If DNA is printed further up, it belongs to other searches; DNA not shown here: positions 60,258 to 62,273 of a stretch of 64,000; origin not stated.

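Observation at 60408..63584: Histidine-decarboxylase homologue with large insertions, paired with an APC permease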

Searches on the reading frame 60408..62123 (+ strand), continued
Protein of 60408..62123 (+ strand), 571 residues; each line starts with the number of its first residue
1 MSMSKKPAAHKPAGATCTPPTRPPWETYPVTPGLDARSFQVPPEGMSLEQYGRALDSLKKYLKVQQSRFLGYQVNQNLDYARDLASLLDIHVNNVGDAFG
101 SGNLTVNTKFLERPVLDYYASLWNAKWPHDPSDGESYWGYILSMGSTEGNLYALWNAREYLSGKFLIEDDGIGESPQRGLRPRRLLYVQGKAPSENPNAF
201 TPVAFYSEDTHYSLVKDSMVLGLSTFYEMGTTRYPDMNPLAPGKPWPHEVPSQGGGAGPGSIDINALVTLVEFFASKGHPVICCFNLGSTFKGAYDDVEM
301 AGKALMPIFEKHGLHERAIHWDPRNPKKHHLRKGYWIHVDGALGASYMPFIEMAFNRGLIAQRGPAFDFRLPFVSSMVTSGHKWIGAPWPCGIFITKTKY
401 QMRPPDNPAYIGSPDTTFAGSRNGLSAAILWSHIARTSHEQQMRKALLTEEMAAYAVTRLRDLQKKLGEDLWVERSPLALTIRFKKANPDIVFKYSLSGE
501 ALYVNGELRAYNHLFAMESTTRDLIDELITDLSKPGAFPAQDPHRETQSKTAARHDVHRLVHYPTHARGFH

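Call 19: search_protein_families(library=pfam, alignment_id=A1, max_evalue=0.0001)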
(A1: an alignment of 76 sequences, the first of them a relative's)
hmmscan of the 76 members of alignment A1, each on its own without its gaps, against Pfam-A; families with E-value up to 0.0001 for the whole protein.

A. member 1, L001:1558-2976:+ (473 aa): 3 families
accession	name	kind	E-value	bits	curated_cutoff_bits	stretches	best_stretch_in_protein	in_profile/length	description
PF13520.12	AA_permease_2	-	1.9e-51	175.8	27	1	30-429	1-404/427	Amino acid permease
PF00324.27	AA_permease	-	2.7e-40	138.9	24.6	1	35-429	2-417/470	Amino acid permease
PF13906.12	AA_permease_C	-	9.2e-05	22.9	27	1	409-459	1-51/51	C-terminus of AA_permease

B. families by the number of members that match (of 76 scanned): 97 families (the first 25 are shown)
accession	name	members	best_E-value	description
PF00069.31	Pkinase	2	2.7e-40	Protein kinase domain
PF08240.17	ADH_N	2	4.4e-32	Alcohol dehydrogenase GroES-like domain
PF08241.18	Methyltransf_11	2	1.1e-26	Methyltransferase domain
PF07714.23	PK_Tyr_Ser-Thr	2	1.8e-25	Protein tyrosine and serine/threonine kinase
PF13649.12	Methyltransf_25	2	1e-24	Methyltransferase domain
PF00107.32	ADH_zinc_N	2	1.4e-23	Zinc-binding dehydrogenase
PF01546.33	Peptidase_M20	2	1.5e-22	Peptidase family M20/M25/M40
PF13847.12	Methyltransf_31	2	3.3e-21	Methyltransferase domain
PF02353.26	CMAS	2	8.1e-18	Mycolic acid cyclopropane synthetase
PF00142.24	Fer4_NifH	1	8.9e-127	4Fe-4S iron sulfur cluster binding proteins, NifH/frxC family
PF11794.13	HpaB_N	1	6.4e-91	4-hydroxyphenylacetate 3-hydroxylase N terminal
PF00425.24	Chorismate_bind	1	2.6e-90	chorismate binding enzyme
PF11059.14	DUF2860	1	4.1e-88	Protein of unknown function (DUF2860)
PF00124.24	Photo_RC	1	9.6e-85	Photosynthetic reaction centre protein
PF00208.27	ELFV_dehydrog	1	1.3e-77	Glutamate/Leucine/Phenylalanine/Valine dehydrogenase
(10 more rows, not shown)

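Call 20: search_protein_families(library=pfam, alignment_id=A2, max_evalue=0.0001)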
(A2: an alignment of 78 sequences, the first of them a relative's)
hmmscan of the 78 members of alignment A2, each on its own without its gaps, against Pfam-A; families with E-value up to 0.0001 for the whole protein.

A. member 1, L002:4320-5435:+ (372 aa): 3 families
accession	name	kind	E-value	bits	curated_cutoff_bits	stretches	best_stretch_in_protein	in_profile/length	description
PF02636.23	Methyltransf_28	-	1.5e-54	185.5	23.3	1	70-311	2-246/249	Putative S-adenosyl-L-methionine-dependent methyltransferase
PF08242.18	Methyltransf_12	-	5.2e-05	24.3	30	0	90-174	1-82/98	Methyltransferase domain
PF13649.12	Methyltransf_25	-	0.0001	23.4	27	0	90-170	2-77/97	Methyltransferase domain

B. families by the number of members that match (of 78 scanned): 56 families (the first 25 are shown)
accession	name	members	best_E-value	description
PF00072.30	Response_reg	4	8.9e-30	Response regulator receiver domain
PF00561.26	Abhydrolase_1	3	2.9e-25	alpha/beta hydrolase fold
PF00990.26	GGDEF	2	3.5e-50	Diguanylate cyclase, GGDEF domain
PF08386.16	Abhydrolase_4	2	9.7e-23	TAP-like protein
PF00142.24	Fer4_NifH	1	7.7e-102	4Fe-4S iron sulfur cluster binding proteins, NifH/frxC family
PF00124.24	Photo_RC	1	1.6e-82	Photosynthetic reaction centre protein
PF00120.29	Gln-synt_C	1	3.2e-67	Glutamine synthetase, catalytic domain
PF02955.21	GSH-S_ATP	1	8.3e-66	Prokaryotic glutathione synthetase, ATP-grasp domain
PF02636.23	Methyltransf_28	1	1.5e-54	Putative S-adenosyl-L-methionine-dependent methyltransferase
PF01433.26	Peptidase_M1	1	1.9e-54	Peptidase family M1 domain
PF02734.22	Dak2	1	2e-52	DAK2 domain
PF00884.28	Sulfatase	1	1.4e-47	Sulfatase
PF14742.11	GDE_N_bis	1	5.9e-46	N-terminal domain of (some) glycogen debranching enzymes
PF11838.14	ERAP1_C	1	2.3e-40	ERAP1-like C-terminal domain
PF07228.17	SpoIIE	1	5.8e-40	Stage II sporulation protein E (SpoIIE)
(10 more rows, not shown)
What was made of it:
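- The largest Pfam neighbour count is 2-4 of 76-78 (calls 19, 20).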

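Call 21: find_encoding_contigs(protein=P0002, flank=8000, max_places=4)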
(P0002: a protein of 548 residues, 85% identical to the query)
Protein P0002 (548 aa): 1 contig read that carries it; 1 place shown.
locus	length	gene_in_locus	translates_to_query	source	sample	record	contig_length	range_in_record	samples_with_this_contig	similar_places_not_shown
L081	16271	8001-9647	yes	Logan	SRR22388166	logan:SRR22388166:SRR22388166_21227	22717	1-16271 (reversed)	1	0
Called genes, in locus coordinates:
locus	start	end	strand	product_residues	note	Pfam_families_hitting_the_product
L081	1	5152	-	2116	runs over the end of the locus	PF00989:PAS, PF08447:PAS_3, PF00989:PAS, PF08447:PAS_3, PF08448:PAS_4, PF13188:PAS_8, PF13426:PAS_9, PF00989:PAS, +32 more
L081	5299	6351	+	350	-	-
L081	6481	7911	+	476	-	PF04916:Phospholip_B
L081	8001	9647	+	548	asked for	PF00282:Pyridoxal_deC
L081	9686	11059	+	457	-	PF00324:AA_permease, PF03845:Spore_permease (faint), PF13520:AA_permease_2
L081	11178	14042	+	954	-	PF05231:MASE1, PF03924:CHASE, PF02518:HATPase_c, PF00072:Response_reg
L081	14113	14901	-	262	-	-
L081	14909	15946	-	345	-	PF00356:LacI, PF00532:Peripla_BP_1, PF13377:Peripla_BP_3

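Call 42: list_cluster_members(proteins=[window:60408-62123:+, window:62187-63584:+])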
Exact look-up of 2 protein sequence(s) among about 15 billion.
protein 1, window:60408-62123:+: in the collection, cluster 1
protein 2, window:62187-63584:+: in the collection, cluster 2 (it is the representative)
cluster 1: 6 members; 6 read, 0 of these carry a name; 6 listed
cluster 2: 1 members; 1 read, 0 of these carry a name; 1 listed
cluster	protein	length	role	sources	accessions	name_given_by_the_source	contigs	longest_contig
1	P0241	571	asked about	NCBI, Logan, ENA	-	-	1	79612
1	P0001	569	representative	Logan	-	-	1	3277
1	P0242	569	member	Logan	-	-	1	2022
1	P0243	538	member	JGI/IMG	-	-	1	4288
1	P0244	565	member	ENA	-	-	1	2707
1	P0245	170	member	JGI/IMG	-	-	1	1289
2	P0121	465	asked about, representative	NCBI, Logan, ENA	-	-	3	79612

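Call 57: find_related_loci(query=window:60408-62123:+, collection=metagenome_contigs, flank=5000)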
Query window:60408-62123:+ (571 aa) in metagenome_contigs; peptide patterns used: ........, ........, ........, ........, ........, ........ (x = any residue, [..] = any of these).
333 stretches matched a pattern; 77 encode a relative of the query (tblastn E <= 1e-3); 77 distinct loci.
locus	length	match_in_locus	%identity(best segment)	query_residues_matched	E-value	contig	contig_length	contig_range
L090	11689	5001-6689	61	15-571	0e+0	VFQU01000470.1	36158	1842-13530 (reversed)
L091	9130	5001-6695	59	14-570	0e+0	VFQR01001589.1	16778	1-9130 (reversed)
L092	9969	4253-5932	60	18-570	0e+0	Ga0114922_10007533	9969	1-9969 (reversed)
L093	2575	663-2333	61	20-570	0e+0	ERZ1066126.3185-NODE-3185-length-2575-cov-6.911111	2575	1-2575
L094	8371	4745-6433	59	18-570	0e+0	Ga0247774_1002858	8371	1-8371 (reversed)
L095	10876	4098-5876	54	3-570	0e+0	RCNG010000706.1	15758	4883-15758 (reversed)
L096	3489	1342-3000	56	27-570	0e+0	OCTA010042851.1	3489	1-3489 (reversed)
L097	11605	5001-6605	57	14-541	0e+0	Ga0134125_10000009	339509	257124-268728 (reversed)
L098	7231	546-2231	53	18-570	0e+0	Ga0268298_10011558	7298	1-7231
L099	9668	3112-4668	55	39-553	0e+0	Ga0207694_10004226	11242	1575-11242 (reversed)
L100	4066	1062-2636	54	15-541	0e+0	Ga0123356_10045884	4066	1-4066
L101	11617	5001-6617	52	26-553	0e+0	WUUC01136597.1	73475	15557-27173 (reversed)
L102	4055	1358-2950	52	5-541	0e+0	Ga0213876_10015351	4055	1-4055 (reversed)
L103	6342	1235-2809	50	17-550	0e+0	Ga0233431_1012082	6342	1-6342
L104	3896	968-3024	50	17-547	0e+0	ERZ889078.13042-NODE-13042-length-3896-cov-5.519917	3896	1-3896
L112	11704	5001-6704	49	1-570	4e-175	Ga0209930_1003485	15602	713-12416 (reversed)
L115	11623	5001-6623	50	17-541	7e-174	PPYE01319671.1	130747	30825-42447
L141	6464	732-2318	42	32-532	6e-132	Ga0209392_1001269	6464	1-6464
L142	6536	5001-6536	45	7-494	2e-129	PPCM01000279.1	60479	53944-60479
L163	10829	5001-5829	49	1-312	1e-40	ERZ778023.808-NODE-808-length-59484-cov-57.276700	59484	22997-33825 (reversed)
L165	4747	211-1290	29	54-533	3e-39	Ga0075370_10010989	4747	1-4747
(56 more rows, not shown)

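Call 59: predict_structure(alignment_id=A3)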
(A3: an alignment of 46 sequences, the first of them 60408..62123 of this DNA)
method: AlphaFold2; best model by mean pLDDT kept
length: 571 residues; sequences in the alignment: 46
mean_pLDDT: 85.6   pTM: 0.87
mean pLDDT of the five models: 85.6, 82.6, 81.7, 79.5, 77.6
residues with pLDDT >= 90: 324; 70-90: 164; 50-70: 47; < 50: 36
segments of 3 or more residues with pLDDT < 50: 1-12, 173-177, 408-414, 552-554, 569-571
pLDDT, mean of each block of 10 residues (from residue 1): 39 63 89 91 93 97 93 85 89 85 83 96 96 92 91 91 81 51 72 91 89 86 92 95 91 82 95 98 81 77 98 94 79 95 90 97 92 96 88 93 56 52 91 95 94 97 97 89 94 93 85 91 98 96 61 57 60 34
secondary structure, 60 per line:
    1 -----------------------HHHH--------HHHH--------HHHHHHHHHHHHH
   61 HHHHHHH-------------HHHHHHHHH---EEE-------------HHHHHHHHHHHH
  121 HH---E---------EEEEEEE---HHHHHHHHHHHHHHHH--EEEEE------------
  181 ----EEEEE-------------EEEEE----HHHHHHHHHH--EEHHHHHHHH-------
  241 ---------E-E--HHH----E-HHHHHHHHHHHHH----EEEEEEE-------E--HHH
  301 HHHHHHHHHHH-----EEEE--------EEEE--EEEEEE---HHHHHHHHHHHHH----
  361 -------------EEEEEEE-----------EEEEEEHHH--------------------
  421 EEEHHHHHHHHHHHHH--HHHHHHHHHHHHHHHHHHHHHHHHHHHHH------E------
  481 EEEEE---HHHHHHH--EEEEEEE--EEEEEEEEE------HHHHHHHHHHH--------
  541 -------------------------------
elements in order: H24-27 H36-39 H48-67 H81-89 E93-95 H109-122 E136-142 H146-161 E164-168 E185-189 E203-207 H212-221 H226-233 H264-276 E281-287 H298-311 E317-320 E329-332 E335-340 H344-356 E374-380 E392-397 E421-423 H424-436 H439-467 E481-485 H489-495 E498-504 E507-515 H522-532
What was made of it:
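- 61635..61637 (+): Codon for Tyr410, the catalytic-loop tyrosine (MetDC Tyr421), the proton donor after CO2 loss. It lies in a low-pLDDT mobile loop, residues 408-414 (call 59).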

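Call 61: fold_search(model_id=the predicted structure, library=pdb)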
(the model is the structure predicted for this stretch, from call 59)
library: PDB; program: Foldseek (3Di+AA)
matches with E <= 10: 1223; with E <= 0.001: 935
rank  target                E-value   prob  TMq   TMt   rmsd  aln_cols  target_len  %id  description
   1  7cii_A                4.7e-58  1.00  0.79  0.87   3.3       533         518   47  Crystal structure of L-methionine decarboxylase from Streptomyces sp.590 in complexed with L- methionine methyl ester  (released 2021-01-27)
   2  7cig_A                1.1e-57  1.00  0.79  0.87   3.3       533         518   47  Crystal structure of L-methionine decarboxylase Q64A mutant from Streptomyces sp.590 in complexed with L- methionine m (released 2021-01-27)
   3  7cif_A                2.0e-57  1.00  0.79  0.86   4.4       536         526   47  Crystal structure of L-methionine decarboxylase from Streptomyces sp.590 (internal aldimine form). (released 2021-01-27)
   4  7cif_B                3.6e-57  1.00  0.79  0.87   4.0       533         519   47  Crystal structure of L-methionine decarboxylase from Streptomyces sp.590 (internal aldimine form). (released 2021-01-27)
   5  7cim_A                6.0e-57  1.00  0.79  0.86   4.8       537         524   46  Crystal structure of L-methionine decarboxylase from Streptomyces sp.590 in complexed with 3-methlythiopropylamine (ge (released 2021-01-27)
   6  7cij_B                8.5e-57  1.00  0.79  0.86   3.4       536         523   47  Crystal structure of L-methionine decarboxylase from Streptomyces sp.590 in complexed with 3-methlythiopropylamine (ex (released 2021-01-27)
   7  7cii_B                9.5e-57  1.00  0.79  0.86   3.9       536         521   47  Crystal structure of L-methionine decarboxylase from Streptomyces sp.590 in complexed with L- methionine methyl ester  (released 2021-01-27)
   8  7cig_B                3.2e-56  1.00  0.79  0.86   3.9       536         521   46  Crystal structure of L-methionine decarboxylase Q64A mutant from Streptomyces sp.590 in complexed with L- methionine m (released 2021-01-27)
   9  8jij                  2.5e-27  1.00  0.60  0.83   3.6       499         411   25  Alanine decarboxylase (released 2024-05-29)
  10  8jg7_A                7.8e-27  1.00  0.58  0.80   2.9       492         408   24  Serine decarboxylase (released 2024-05-22)
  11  8jg7_E                8.3e-27  1.00  0.58  0.80   2.8       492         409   24  Serine decarboxylase (released 2024-05-22)
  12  8jg7_C                8.3e-27  1.00  0.58  0.80   2.9       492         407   24  Serine decarboxylase (released 2024-05-22)
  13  8jik                  1.1e-26  1.00  0.60  0.82   2.9       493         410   24  Alanine decarboxylase (released 2024-05-29)
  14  7erv                  2.5e-24  1.00  0.58  0.86   4.2       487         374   22  Crystal structure of L-histidine decarboxylase (C57S/C101V/C282V mutant) from Photobacterium phosphoreum (released 2022-02-16)
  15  7eru                  4.5e-23  1.00  0.57  0.85   3.9       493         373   23  Crystal structure of L-histidine decarboxylase (C57S mutant) from Photobacterium phosphoreum (released 2022-02-16)
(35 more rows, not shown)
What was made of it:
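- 60624..60629 (+): Codons for Gln73-Val74 in the GYQVNQ motif, the substrate-specificity site. Gln73 corresponds to MetDC Gln64. Val74 corresponds to plant SerDC Tyr111 / AlaDC Phe106. 7CIG is the deposited Q64A mutant (call 61).
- On L-methionine decarboxylase (MetDC) type: TM 0.79/0.87 (call 61). 7CIG is the Q64A mutant (call 61).
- HDC gives TMq 0.58 at 22% identity (call 61).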

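Call 75: search_protein_families(library=pfam, proteins=[L029:4944-5822:+, L037:4307-5830:+, L090:3761-4807:+, L112:3946-4887:+, L163:3886-4875:+, L165:1410-2666:+, L115:3301-4671:+, L141:2866-4248:+, L142:3103-4227:+, L039:7859-9064:+], max_evalue=0.001)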
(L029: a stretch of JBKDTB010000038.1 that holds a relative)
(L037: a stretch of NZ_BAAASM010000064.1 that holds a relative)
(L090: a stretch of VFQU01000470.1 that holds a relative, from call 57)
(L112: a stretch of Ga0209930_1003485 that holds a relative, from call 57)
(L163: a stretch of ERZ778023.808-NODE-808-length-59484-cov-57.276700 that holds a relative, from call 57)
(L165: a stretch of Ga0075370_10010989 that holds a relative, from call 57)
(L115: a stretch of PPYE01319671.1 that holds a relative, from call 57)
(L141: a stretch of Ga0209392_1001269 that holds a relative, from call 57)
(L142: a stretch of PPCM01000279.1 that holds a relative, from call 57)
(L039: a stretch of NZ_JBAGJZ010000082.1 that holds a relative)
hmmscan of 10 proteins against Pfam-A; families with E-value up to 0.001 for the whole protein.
L029:4944-5822:+ (293 aa): 2 families
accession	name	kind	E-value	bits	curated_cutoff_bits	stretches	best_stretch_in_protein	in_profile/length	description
PF00950.22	ABC-3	-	2.5e-55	188.2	20.1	1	14-268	3-257/258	ABC 3 transport family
PF01032.23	FecCD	-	2.5e-07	30.5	26.5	1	55-251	85-290/311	FecCD transport family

L037:4307-5830:+ (508 aa): 2 families
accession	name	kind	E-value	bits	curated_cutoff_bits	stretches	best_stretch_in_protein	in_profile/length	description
PF13520.12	AA_permease_2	-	2.1e-30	106.5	27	1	19-445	3-420/427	Amino acid permease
PF00324.27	AA_permease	-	1.1e-13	51.2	24.6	1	23-422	3-417/470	Amino acid permease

L090:3761-4807:+ (349 aa): 1 family
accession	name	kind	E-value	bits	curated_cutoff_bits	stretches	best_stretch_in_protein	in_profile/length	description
PF01594.21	AI-2E_transport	-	8e-55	186.7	34.3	1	23-341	2-323/327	AI-2E family transporter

L112:3946-4887:+ (314 aa): 1 family
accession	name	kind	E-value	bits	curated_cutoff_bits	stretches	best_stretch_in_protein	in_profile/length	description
PF00001.26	7tm_1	-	3.9e-08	33.5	30.5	1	33-270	6-244/260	7 transmembrane receptor (rhodopsin family)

L163:3886-4875:+ (330 aa): 1 family
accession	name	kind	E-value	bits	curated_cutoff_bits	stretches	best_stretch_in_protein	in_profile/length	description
PF00001.26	7tm_1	-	5.6e-09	36.3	30.5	1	37-270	4-238/260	7 transmembrane receptor (rhodopsin family)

L165:1410-2666:+ (419 aa): 2 families
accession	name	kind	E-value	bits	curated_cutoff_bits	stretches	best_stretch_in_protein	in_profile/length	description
PF00083.30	Sugar_tr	-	1.4e-28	100.5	22.3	1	12-414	2-439/452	Sugar (and other) transporter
PF07690.21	MFS_1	-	6.2e-27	94.8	33.4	2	55-355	36-325/347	Major Facilitator Superfamily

L115:3301-4671:+ (457 aa): 1 family
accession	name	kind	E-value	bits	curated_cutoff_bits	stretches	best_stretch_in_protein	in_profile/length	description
PF01554.23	MatE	-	4.5e-54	182.9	24.9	2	247-407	1-160/161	MatE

L141:2866-4248:+ (461 aa): 1 family
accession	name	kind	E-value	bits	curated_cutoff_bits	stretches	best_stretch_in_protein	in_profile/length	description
PF00209.24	SNF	-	2.1e-58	198.8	27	2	135-445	170-476/524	Sodium:neurotransmitter symporter family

L142:3103-4227:+ (375 aa): 1 family
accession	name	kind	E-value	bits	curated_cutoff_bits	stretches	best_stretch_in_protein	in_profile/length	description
PF03601.19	Cons_hypoth698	-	8e-87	291.4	24.5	1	46-353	2-304/304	Conserved hypothetical protein 698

L039:7859-9064:+ (402 aa): 4 families
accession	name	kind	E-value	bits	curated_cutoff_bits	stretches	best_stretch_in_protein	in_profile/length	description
PF07690.21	MFS_1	-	7.5e-31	107.7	33.4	2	31-274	7-262/347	Major Facilitator Superfamily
PF00083.30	Sugar_tr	-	4.6e-13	49.3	22.3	1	54-199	45-194/452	Sugar (and other) transporter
PF12832.13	MFS_1_like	-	5.1e-07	29.5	25.2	1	46-170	238-364/373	MFS_1 like family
PF06779.20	MFS_4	-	0.00063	19.6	26.3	1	58-190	230-361/364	Uncharacterised MFS-type transporter YbfB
